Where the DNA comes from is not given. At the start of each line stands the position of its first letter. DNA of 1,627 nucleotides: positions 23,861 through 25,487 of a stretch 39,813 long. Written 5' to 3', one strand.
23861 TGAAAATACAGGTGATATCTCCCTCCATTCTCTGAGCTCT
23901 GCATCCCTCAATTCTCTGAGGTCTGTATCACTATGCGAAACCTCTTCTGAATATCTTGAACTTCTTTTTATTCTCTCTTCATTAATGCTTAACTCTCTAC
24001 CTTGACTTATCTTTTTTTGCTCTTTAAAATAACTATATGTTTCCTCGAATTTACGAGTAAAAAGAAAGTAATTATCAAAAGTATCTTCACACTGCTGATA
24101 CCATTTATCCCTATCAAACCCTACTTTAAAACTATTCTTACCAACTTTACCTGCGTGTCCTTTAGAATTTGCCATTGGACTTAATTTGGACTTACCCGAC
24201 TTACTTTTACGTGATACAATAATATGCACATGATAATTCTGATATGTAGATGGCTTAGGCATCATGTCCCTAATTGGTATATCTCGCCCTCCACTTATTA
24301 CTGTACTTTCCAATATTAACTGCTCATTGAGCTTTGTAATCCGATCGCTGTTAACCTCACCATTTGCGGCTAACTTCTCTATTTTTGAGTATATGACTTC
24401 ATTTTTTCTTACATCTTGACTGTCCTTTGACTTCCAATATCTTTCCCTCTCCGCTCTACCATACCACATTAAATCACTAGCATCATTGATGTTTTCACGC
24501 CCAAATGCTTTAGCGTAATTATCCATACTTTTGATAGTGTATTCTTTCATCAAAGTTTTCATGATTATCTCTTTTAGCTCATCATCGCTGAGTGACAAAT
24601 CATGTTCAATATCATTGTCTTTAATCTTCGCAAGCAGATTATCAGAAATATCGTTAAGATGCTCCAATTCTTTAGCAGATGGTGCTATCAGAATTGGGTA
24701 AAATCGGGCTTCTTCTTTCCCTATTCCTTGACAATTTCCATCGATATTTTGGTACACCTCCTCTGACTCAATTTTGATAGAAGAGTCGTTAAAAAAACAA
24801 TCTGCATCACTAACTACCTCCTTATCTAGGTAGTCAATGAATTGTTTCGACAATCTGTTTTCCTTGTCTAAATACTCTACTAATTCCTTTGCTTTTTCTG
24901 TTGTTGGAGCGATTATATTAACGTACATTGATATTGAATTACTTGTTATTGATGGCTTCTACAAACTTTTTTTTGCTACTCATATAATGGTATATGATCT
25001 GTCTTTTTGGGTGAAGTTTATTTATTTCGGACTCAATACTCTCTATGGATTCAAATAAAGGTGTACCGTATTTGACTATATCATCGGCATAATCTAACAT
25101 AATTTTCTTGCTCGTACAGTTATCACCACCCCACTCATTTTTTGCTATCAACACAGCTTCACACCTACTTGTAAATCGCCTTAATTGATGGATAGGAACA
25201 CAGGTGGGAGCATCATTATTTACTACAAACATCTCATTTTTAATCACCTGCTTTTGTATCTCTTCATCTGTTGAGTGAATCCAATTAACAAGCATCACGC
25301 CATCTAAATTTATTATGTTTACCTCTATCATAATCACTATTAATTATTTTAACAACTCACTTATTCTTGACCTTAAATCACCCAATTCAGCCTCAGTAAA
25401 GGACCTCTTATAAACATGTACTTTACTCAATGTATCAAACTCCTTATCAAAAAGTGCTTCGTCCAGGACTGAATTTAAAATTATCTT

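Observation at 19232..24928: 1898-aa relaxase: MobB-type nuclease domain fused to about 15 copies of a novel ~75-85-aa module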

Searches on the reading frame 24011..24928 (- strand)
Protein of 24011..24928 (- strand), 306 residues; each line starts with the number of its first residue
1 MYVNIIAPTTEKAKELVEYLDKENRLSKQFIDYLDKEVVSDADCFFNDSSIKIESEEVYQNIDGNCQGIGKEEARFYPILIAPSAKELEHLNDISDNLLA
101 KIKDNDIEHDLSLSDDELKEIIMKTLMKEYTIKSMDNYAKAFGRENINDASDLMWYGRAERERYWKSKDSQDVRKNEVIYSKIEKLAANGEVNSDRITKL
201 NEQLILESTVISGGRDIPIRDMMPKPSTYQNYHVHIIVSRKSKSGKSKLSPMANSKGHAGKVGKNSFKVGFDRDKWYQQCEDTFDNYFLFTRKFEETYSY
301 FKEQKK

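Call 44: find_homologous_proteins(query=A2, max_evalue=1e-10)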
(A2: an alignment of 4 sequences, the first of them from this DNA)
Query A2 (4 sequences) (306 aa, profile of the alignment): 98 proteins with E <= 1e-10 among 4798 candidates.
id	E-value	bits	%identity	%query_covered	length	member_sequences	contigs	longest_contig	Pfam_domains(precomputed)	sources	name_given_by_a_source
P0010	1.5e-105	371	40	97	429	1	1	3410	PF18976.6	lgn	-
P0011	1.7e-105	371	38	97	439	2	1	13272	PF18976.6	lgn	-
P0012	3.3e-104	366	39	97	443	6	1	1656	PF18976.6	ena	-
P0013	7.1e-102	359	40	97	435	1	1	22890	PF18976.6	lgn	-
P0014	1.1e-101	358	40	97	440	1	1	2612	PF18976.6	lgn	-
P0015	5.3e-101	356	37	100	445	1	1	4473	PF18976.6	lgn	-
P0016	5.7e-100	353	39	97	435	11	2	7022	PF18976.6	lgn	-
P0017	1.5e-96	341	39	97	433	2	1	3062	PF18976.6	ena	-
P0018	7.8e-96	339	40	100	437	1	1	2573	PF18976.6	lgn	-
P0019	2.1e-95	338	39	99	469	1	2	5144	PF18976.6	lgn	-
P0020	3.5e-95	337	41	97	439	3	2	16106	PF18976.6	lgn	-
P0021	5.5e-91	323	41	97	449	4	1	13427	PF18976.6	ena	-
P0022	5.8e-90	320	39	99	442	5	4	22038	PF18976.6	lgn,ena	-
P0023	3.9e-89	317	39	97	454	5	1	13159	PF18976.6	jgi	jgi:hypothetical protein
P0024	8.6e-89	316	38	97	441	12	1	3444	PF18976.6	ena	-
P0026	3.7e-86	307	38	100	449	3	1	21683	PF18976.6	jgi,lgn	jgi:hypothetical protein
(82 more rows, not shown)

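Call 61: find_related_loci(query=A2, collection=genome_contigs, flank=8000)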
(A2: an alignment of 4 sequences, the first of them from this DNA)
Query A2 (306 aa) in genome_contigs; peptide patterns used: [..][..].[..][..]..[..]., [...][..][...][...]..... (x = any residue, [..] = any of these).
329 stretches matched a pattern, but none encodes a relative of the query by tblastn (E <= 1e-3).

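Call 89: find_encoding_contigs(protein=P0013, flank=10000, max_places=2)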
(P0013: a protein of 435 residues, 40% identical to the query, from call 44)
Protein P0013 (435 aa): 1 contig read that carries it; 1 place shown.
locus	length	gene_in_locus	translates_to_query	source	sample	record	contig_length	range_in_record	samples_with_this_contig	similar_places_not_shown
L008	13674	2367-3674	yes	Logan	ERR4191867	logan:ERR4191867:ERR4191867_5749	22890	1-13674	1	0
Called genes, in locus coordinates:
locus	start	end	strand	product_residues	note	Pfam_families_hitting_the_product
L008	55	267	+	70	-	-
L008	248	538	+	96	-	PF09827:CRISPR_Cas2 (weak)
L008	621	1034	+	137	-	-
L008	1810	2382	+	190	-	-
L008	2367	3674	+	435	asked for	PF18976:DUF5712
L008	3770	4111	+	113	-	-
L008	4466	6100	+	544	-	PF02534:T4SS-DNA_transf, PF10412:TrwB_AAD_bind (weak), PF12696:TraG-D_C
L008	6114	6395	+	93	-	-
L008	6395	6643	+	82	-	-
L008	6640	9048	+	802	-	PF19044:P-loop_TraG, PF01935:DUF87, PF12846:AAA_10 (faint)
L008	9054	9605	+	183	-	-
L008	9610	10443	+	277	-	-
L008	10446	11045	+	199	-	-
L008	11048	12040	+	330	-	PF12508:Transposon_TraM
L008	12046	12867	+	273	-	PF13595:DUF4138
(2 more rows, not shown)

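Call 90: find_encoding_contigs(protein=P0026, flank=10000, max_places=2)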
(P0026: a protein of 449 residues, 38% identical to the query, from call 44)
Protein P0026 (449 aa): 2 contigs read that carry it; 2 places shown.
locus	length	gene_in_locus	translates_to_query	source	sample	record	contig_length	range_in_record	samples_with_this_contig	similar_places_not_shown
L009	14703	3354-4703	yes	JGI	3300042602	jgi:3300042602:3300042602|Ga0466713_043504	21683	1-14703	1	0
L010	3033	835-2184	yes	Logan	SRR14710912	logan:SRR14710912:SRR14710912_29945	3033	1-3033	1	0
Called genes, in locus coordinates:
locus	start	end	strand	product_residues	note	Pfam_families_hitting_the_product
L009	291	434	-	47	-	-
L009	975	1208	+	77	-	-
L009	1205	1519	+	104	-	PF05016:ParE_toxin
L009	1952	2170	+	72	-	-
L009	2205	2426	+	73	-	-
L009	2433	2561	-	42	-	-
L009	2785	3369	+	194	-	-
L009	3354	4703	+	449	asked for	PF18976:DUF5712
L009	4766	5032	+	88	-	-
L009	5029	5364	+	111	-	-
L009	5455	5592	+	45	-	-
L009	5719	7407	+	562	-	PF02534:T4SS-DNA_transf, PF10412:TrwB_AAD_bind, PF12696:TraG-D_C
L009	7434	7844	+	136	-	PF08346:AntA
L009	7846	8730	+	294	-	-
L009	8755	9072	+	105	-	-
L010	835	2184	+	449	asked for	PF18976:DUF5712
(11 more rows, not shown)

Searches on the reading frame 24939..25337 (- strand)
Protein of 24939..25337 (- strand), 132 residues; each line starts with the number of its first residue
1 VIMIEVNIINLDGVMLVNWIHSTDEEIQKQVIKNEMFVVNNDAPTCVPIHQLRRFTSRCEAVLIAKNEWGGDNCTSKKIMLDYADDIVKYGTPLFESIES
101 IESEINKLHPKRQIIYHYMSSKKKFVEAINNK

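Call 16: search_protein_families(library=pfam, proteins=[window:24939-25337:-], max_evalue=0.01)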
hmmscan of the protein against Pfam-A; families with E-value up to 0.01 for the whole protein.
window:24939-25337:- (132 aa): 0 families

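Call 72: search_protein_families(library=ncbifam, proteins=[window:24939-25337:-], max_evalue=0.01)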
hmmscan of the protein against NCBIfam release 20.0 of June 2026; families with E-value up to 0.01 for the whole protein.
window:24939-25337:- (132 aa): 0 families
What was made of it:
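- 24939..25337 (-): 132-aa ORF of unknown function between the MobA-like gene and the relaxase. No family hit (calls 16, 72).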
